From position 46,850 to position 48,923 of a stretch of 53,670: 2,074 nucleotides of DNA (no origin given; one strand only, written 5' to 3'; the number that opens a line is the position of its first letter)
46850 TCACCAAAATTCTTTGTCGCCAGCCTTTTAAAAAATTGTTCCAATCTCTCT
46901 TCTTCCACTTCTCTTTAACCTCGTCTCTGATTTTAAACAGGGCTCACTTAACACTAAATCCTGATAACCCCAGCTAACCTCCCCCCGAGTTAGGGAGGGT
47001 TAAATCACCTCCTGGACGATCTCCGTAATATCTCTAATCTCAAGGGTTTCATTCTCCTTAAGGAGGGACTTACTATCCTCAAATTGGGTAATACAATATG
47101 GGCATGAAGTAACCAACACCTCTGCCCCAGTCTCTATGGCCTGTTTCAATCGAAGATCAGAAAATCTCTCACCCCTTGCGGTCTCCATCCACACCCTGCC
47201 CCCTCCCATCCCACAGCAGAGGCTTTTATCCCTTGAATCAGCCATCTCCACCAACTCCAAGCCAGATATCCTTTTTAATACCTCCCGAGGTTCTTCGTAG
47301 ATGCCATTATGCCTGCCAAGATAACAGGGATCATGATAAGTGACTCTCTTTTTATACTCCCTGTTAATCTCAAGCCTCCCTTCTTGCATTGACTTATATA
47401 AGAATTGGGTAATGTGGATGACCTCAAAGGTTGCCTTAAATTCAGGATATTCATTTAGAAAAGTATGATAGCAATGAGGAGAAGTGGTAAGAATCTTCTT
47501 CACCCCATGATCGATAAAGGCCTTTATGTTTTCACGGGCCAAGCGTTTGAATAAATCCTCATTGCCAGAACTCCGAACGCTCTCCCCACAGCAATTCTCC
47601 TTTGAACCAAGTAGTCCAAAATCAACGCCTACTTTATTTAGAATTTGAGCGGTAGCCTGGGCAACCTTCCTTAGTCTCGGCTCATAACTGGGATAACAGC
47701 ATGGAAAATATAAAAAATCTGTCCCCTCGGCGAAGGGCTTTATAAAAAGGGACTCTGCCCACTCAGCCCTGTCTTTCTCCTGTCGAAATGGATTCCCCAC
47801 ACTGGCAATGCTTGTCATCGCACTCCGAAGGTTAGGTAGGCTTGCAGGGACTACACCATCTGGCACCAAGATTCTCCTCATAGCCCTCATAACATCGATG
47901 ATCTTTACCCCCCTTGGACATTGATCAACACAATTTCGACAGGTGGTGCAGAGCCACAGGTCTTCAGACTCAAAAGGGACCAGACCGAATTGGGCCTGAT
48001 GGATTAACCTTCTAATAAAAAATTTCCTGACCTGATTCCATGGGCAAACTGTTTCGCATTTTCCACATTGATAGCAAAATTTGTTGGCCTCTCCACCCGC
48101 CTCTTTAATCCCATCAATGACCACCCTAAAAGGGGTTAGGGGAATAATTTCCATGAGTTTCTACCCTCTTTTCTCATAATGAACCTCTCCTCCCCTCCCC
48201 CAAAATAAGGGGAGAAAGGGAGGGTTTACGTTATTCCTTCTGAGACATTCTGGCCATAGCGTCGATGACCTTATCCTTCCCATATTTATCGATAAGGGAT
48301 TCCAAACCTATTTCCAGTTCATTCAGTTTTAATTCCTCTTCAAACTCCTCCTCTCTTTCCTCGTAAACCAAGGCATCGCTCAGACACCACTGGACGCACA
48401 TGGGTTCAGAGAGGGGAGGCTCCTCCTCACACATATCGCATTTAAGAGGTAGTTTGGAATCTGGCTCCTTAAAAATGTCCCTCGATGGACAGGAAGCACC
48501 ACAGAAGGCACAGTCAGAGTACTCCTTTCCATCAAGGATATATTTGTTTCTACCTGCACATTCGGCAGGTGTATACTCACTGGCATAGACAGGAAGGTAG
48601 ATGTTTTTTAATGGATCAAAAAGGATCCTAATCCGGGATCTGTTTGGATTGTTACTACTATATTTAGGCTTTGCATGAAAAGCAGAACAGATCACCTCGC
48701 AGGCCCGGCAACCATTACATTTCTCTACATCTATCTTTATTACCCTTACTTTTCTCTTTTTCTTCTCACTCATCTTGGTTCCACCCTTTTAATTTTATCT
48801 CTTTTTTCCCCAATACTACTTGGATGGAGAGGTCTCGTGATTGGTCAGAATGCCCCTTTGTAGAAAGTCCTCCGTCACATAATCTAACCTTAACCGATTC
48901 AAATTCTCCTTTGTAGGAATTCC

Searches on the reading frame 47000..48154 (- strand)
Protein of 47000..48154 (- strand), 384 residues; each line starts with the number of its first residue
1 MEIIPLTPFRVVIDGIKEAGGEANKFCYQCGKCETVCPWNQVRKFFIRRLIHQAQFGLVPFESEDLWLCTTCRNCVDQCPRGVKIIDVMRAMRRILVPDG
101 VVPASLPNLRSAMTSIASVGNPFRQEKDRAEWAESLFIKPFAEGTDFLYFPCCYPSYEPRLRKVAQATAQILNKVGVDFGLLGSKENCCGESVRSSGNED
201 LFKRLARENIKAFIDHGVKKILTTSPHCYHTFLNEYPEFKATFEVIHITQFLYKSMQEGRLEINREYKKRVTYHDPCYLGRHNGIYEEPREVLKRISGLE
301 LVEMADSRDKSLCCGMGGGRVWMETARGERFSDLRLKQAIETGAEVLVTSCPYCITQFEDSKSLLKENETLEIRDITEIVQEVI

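Call 4: search_protein_families(library=pfam, proteins=[window:47000-48154:-])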
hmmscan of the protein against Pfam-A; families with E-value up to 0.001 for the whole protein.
window:47000-48154:- (384 aa): 9 families
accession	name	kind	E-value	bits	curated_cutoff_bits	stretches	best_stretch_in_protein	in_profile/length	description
PF02754.22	CCG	-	2.9e-39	133.5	20.6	2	271-358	1-84/85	Cysteine-rich domain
PF13183.11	Fer4_8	-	9.3e-10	39.3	27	1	26-83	4-68/68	4Fe-4S dicluster domain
PF13187.11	Fer4_9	-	1.1e-08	35.4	27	1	27-82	2-50/52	4Fe-4S dicluster domain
PF12838.12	Fer4_7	-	9.9e-07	29.6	27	1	27-83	2-52/52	4Fe-4S dicluster domain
PF13237.11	Fer4_10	-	4.6e-06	26.9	25.5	1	25-80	7-53/53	4Fe-4S dicluster domain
PF25160.1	LdpA_Fe-S-bd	-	1.2e-05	25.4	27.6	1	19-45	20-46/49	LdpA Fe-S cluster-binding domain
PF00037.32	Fer4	-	2.5e-05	24.3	21.1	0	27-40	8-21/24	4Fe-4S binding domain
PF13484.11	Fer4_16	-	9.1e-05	23.6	30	0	24-40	50-66/66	4Fe-4S double cluster binding domain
PF13534.11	Fer4_17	-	0.00026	21.9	22.2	1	26-83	1-60/61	4Fe-4S dicluster domain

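Call 6: search_protein_families(library=ncbifam, proteins=[window:47000-48154:-], max_evalue=0.00001)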
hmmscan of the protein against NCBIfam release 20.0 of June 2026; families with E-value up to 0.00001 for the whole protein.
window:47000-48154:- (384 aa): 17 families
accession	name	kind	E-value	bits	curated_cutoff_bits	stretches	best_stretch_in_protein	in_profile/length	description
NF004898.0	PRK06259.1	equivalog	1.2e-48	166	385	1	64-384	183-488/488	fumarate reductase (CoM/CoB) subunit TfrB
NF045670.1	quin_L_LdhH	equivalog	8.8e-36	123.4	800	1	161-380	481-705/706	L-lactate dehydrogenase (quinone) large subunit LdhH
NF045724.1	ferredox_TmcB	equivalog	7.7e-32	110.4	735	1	69-383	101-427/430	electron transfer complex ferredoxin TmcB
NF008369.0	PRK11168.1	equivalog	1.3e-29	103.3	278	1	145-363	167-385/401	anaerobic glycerol-3-phosphate dehydrogenase subunit C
NF045663.1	diclust_near_Sec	equivalog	2.9e-25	88.5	530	1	27-360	311-620/759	pyridine nucleotide-disulfide oxidoreductase/dicluster-binding protein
TIGR03379.1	glycerol3P_GlpC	equivalog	9.3e-25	87.2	279.9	1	147-364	164-383/397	anaerobic glycerol-3-phosphate dehydrogenase subunit GlpC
TIGR03290.1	CoB_CoM_SS_C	equivalog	7.4e-24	84.4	160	1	25-106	2-85/144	CoB--CoM heterodisulfide reductase subunit C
NF038018.1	qmoC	equivalog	8.9e-21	74.7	300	1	13-111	6-106/360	quinone-interacting membrane-bound oxidoreductase complex subunit QmoC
NF045711.1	sulf_resp_HmcF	equivalog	1.8e-19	69.9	750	1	238-360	302-427/457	sulfate respiration complex iron-sulfur protein HmcF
NF008434.0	PRK11274.1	equivalog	1.6e-18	66.8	333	1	152-361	176-391/409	glycolate oxidase subunit GlcF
NF045796.1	DsrK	equivalog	6.5e-18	64.6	400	1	198-326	242-380/453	sulfate reduction electron transfer complex DsrMKJOP subunit DsrK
TIGR03288.1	CoB_CoM_SS_B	equivalog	6e-14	52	345.15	1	238-367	111-246/290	CoB--CoM heterodisulfide reductase subunit B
NF041890.1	hdrC_Methbact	equivalog_domain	3.3e-08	33.3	270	1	12-104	16-109/192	ferredoxin:CoB-CoM heterodisulfide reductase subunit HdrC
TIGR00314.1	cdhA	equivalog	1.2e-06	26.6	781.3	1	22-92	396-462/784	CO dehydrogenase/acetyl-CoA synthase complex subunit alpha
NF041779.1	hetero_SS_HdrC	equivalog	1.3e-06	28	350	1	26-102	32-109/198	ferredoxin:CoB-CoM heterodisulfide reductase subunit HdrC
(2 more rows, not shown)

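Call 23: search_solved_structures(query=window:47000-48154:-, max_evalue=0.00001)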
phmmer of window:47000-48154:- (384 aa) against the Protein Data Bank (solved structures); distinct sequences matched with E-value up to 0.00001: 11.
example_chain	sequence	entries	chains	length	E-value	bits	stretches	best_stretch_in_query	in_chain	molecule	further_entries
9ojn_A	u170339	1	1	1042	1.6e-65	224.5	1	61-381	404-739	Iron-sulfur-binding reductase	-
8rvv_C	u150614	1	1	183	2.5e-18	69.1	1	14-100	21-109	H(2):CoB-CoM heterodisulfide,ferredoxin reductase subunit C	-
8rvu_c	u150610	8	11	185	2.6e-18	69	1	14-100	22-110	H(2):CoB-CoM heterodisulfide,ferredoxin reductase subunit C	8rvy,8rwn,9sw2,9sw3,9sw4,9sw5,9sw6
9sfi_E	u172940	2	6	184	5.1e-17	64.8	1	16-130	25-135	H(2)/formate:CoB-CoM heterodisulfide,ferredoxin reductase subunit C2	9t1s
5odc_C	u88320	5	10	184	2.2e-16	62.7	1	24-137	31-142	Heterodisulfide reductase, subunit C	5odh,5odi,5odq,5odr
7bkb_C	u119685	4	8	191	5.8e-15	58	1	25-106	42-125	CoB--CoM heterodisulfide reductase subunit C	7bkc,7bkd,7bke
8rvv_B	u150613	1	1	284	5.8e-10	41.6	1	238-367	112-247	H(2):CoB-CoM heterodisulfide,ferredoxin reductase subunit B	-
8rvu_b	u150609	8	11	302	6.1e-10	41.5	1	238-367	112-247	H(2):CoB-CoM heterodisulfide,ferredoxin reductase subunit B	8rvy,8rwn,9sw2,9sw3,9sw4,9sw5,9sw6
9sfi_C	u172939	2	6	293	8.8e-10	41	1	237-368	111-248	H(2)/formate:CoB-CoM heterodisulfide,ferredoxin reductase subunit B2 | Heterodisulfide reductase subunit B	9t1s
5odc_B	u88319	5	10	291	4.7e-09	38.6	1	237-368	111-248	Heterodisulfide reductase, subunit B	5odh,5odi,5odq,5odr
7bkb_B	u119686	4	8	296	2.7e-06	29.5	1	238-367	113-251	CoB--CoM heterodisulfide reductase subunit B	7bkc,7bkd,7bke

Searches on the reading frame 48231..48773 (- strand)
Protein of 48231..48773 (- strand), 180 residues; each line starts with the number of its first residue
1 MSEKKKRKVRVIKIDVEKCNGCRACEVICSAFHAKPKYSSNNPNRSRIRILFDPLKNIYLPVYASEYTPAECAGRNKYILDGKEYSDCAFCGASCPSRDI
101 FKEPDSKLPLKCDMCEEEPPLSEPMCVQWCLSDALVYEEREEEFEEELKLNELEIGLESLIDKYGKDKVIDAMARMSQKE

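Call 4: search_protein_families(library=pfam, proteins=[window:48231-48773:-])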
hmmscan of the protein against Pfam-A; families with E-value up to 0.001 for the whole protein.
window:48231-48773:- (180 aa): 5 families
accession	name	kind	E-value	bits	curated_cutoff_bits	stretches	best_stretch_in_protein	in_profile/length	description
PF12838.12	Fer4_7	-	6.9e-05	23.7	27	0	18-97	1-50/52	4Fe-4S dicluster domain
PF12837.12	Fer4_6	-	0.00011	22.4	25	1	11-30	1-20/24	4Fe-4S binding domain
PF12797.12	Fer4_2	-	0.00019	21.6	24.5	1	12-31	3-22/22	4Fe-4S binding domain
PF13237.11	Fer4_10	-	0.00032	21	25.5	0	12-30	2-21/53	4Fe-4S dicluster domain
PF13247.11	Fer4_11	-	0.00076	20.1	26.2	1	82-137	40-97/100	4Fe-4S dicluster domain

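Call 6: search_protein_families(library=ncbifam, proteins=[window:48231-48773:-], max_evalue=0.00001)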
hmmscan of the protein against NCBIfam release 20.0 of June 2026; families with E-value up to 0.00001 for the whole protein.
window:48231-48773:- (180 aa): 6 families
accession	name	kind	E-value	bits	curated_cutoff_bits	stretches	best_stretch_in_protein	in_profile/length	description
NF045766.1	PhenlGlyoxDHPadI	equivalog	2.5e-08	33.1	700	1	10-146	5-144/443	NADH-dependent phenylglyoxylate dehydrogenase subunit beta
TIGR01582.1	FDH-beta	equivalog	5e-08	32.4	334.7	0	5-34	16-46/283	formate dehydrogenase subunit beta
TIGR02951.1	DMSO_dmsB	equivalog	6.8e-07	29.5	214.1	0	85-140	97-153/161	DMSO/selenate family reductase complex B subunit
NF008134.0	PRK10882.1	equivalog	1.2e-06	27.8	263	0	4-44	131-169/329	hydrogenase 2 operon protein HybA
NF045715.1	sulf_resp_HmcB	equivalog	6.5e-06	25.4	420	0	87-143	141-201/307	sulfate respiration complex iron-sulfur protein HmcB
TIGR03149.1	cyt_nit_nrfC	equivalog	6.8e-06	25.6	377.6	0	86-142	128-186/225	cytochrome c nitrite reductase Fe-S protein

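Call 89: search_solved_structures(query=window:48231-48773:-, max_evalue=0.00001)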
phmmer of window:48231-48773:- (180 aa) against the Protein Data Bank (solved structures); distinct sequences matched with E-value up to 0.00001: 1.
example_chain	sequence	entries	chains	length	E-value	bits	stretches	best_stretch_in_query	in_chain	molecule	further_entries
4z3w_E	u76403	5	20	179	4.3e-75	254.3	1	2-179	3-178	Iron-sulfur cluster-binding oxidoreductase, putative benzoyl-CoA reductase electron transf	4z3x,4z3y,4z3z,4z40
